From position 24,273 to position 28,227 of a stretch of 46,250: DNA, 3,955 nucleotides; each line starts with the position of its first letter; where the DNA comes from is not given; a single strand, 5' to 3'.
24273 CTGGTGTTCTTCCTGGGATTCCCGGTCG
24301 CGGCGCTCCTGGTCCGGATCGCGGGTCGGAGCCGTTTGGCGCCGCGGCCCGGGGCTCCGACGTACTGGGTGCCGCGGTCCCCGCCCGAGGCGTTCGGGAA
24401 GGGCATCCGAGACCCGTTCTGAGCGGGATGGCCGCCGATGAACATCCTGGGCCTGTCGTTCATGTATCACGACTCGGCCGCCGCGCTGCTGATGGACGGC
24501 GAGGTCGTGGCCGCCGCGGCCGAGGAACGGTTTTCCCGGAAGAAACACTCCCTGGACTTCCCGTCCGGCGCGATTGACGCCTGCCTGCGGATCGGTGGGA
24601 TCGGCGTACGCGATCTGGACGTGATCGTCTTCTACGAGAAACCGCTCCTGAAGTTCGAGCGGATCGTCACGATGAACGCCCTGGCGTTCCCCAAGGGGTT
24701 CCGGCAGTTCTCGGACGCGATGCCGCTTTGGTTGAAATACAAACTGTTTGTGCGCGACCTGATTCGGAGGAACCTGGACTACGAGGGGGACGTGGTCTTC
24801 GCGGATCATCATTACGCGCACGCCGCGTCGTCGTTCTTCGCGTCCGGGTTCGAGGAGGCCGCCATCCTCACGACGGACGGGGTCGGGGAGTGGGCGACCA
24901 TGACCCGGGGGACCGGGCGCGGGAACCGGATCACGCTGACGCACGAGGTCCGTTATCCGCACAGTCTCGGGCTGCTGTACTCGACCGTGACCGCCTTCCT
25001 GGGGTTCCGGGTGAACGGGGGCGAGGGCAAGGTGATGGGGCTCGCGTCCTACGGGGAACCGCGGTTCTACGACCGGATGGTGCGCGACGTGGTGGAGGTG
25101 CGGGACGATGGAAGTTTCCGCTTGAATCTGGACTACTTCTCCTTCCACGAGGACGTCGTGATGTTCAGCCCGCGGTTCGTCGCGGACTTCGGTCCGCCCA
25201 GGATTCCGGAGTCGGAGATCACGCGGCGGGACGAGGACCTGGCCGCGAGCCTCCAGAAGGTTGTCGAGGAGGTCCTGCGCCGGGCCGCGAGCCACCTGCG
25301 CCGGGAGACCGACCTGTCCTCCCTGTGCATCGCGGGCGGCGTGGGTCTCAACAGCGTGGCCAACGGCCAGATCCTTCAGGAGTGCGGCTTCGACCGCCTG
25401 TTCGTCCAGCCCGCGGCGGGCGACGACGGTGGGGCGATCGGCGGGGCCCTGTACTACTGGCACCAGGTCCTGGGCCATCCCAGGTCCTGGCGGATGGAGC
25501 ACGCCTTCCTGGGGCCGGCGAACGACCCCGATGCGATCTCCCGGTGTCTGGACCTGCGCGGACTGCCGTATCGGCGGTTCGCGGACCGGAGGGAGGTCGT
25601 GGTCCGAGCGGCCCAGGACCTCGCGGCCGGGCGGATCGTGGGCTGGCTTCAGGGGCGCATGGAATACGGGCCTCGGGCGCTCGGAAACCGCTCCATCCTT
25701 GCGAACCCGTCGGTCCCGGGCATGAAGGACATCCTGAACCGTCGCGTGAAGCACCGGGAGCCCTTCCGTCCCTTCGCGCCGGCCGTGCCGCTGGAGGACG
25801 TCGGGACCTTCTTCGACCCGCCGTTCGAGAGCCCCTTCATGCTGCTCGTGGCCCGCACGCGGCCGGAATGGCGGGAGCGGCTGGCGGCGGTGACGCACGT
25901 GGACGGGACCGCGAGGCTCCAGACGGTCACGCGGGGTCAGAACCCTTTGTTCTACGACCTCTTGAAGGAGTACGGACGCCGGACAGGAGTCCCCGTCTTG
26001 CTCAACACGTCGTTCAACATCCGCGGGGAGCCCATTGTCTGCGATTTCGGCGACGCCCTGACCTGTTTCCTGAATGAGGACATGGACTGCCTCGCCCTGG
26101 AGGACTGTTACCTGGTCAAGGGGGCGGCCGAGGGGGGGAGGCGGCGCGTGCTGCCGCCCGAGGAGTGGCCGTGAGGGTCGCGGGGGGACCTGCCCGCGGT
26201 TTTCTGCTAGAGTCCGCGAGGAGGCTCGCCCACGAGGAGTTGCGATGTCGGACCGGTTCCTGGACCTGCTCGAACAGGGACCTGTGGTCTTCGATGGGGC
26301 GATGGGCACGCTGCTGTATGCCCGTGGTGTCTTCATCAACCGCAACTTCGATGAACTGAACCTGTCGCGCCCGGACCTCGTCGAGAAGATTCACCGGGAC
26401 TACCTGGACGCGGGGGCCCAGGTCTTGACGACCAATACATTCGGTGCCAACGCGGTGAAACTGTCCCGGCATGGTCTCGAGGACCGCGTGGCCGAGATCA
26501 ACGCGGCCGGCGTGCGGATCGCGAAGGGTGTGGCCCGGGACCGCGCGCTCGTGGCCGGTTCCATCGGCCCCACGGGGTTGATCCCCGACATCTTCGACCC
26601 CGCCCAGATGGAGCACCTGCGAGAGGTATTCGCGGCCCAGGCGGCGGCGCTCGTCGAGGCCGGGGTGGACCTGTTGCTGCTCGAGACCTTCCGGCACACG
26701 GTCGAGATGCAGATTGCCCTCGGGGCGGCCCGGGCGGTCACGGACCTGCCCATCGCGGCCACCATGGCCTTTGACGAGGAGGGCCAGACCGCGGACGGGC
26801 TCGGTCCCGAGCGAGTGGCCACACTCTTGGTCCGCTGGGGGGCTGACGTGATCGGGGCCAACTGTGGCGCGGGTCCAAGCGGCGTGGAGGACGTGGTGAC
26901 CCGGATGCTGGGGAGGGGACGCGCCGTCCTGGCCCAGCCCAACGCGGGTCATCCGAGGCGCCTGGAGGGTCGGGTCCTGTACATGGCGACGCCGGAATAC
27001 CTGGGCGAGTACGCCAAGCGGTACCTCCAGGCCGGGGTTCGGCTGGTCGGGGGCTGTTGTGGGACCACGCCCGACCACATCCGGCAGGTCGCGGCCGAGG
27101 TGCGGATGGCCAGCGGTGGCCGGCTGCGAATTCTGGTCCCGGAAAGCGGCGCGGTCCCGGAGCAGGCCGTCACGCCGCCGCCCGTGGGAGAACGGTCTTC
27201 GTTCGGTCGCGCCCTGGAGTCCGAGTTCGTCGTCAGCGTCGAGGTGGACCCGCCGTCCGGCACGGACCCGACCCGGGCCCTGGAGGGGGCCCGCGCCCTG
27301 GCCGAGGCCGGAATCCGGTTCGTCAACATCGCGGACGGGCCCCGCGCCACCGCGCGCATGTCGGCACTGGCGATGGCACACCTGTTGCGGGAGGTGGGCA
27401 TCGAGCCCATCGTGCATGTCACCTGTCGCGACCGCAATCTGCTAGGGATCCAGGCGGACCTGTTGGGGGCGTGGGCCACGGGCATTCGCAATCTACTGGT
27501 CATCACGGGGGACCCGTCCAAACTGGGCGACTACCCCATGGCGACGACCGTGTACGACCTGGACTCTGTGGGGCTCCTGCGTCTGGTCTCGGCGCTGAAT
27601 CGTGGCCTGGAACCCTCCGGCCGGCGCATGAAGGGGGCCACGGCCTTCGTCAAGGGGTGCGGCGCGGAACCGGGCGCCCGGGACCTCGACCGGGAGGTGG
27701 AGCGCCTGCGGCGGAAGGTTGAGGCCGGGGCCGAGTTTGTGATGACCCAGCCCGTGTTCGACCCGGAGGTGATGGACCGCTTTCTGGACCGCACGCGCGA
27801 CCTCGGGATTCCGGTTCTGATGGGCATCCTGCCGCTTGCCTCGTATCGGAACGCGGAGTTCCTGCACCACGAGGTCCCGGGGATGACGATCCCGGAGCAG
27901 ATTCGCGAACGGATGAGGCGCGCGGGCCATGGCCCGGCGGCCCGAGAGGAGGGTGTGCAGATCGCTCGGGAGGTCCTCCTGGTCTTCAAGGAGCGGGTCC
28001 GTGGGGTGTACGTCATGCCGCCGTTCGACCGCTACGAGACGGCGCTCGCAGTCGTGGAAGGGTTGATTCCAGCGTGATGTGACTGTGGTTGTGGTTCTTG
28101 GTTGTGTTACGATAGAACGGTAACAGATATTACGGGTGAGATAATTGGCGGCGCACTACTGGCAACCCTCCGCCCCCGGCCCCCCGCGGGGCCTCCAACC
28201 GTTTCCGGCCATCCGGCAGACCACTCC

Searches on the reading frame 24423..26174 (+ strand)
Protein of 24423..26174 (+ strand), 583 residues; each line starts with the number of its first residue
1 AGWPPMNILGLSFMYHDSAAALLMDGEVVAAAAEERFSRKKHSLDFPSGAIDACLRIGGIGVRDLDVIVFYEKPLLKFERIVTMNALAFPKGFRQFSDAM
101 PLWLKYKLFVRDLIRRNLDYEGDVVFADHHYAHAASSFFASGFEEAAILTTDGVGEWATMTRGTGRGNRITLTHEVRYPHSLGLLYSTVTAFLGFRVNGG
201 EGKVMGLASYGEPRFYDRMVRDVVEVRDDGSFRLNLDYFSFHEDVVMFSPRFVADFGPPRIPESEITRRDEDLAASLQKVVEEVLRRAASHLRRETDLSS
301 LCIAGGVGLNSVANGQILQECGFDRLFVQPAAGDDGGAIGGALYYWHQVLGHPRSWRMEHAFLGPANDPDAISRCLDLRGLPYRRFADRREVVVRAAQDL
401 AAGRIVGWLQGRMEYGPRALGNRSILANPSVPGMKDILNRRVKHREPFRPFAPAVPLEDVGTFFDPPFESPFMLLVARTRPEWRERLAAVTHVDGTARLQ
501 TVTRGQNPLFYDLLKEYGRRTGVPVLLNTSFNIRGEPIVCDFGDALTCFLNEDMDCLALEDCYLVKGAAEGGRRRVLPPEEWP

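Call 7: search_protein_families(library=pfam, proteins=[window:24423-26174:+], max_evalue=0.01)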
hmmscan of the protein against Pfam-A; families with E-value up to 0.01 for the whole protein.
window:24423-26174:+ (583 aa): 3 families
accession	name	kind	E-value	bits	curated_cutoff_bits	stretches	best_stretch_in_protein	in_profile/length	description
PF02543.21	Carbam_trans_N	-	6.8e-79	266.2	24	1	8-343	2-346/346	Carbamoyltransferase N-terminus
PF16861.10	Carbam_trans_C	-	1.1e-69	233.8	27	1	397-565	1-169/170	Carbamoyltransferase C-terminus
PF00814.31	TsaD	-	0.0029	17.8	24.8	0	264-319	190-239/264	tRNA N6-adenosine threonylcarbamoyltransferase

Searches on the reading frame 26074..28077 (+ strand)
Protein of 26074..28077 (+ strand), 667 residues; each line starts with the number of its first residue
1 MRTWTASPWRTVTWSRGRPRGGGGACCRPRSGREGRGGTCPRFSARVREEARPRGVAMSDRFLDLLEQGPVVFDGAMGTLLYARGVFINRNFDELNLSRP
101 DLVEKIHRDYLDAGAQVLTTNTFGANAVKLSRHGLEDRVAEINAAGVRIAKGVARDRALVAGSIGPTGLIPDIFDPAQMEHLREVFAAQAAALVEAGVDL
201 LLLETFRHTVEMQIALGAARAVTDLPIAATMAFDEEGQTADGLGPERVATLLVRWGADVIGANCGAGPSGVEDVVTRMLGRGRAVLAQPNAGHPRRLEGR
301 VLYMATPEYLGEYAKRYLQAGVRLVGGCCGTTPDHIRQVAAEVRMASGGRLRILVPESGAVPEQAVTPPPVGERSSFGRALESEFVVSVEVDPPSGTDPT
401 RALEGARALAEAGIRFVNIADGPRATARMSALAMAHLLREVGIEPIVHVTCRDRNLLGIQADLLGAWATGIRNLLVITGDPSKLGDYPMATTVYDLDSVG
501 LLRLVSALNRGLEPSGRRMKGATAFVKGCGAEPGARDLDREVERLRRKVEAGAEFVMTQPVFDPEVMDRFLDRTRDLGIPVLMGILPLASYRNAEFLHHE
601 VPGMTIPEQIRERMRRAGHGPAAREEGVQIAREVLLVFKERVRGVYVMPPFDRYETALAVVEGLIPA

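Call 7: search_protein_families(library=pfam, proteins=[window:26074-28077:+], max_evalue=0.01)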
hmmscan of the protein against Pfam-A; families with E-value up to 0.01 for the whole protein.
window:26074-28077:+ (667 aa): 3 families
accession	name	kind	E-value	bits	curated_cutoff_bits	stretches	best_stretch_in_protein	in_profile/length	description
PF02574.22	S-methyl_trans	-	1.3e-67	229.1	22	1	71-342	1-282/283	Homocysteine S-methyltransferase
PF02219.23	MTHFR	-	5.2e-39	134.8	24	1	382-635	8-257/287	Methylenetetrahydrofolate reductase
PF07131.17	DUF1382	-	0.00029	21.3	27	0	401-419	11-29/60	Protein of unknown function (DUF1382)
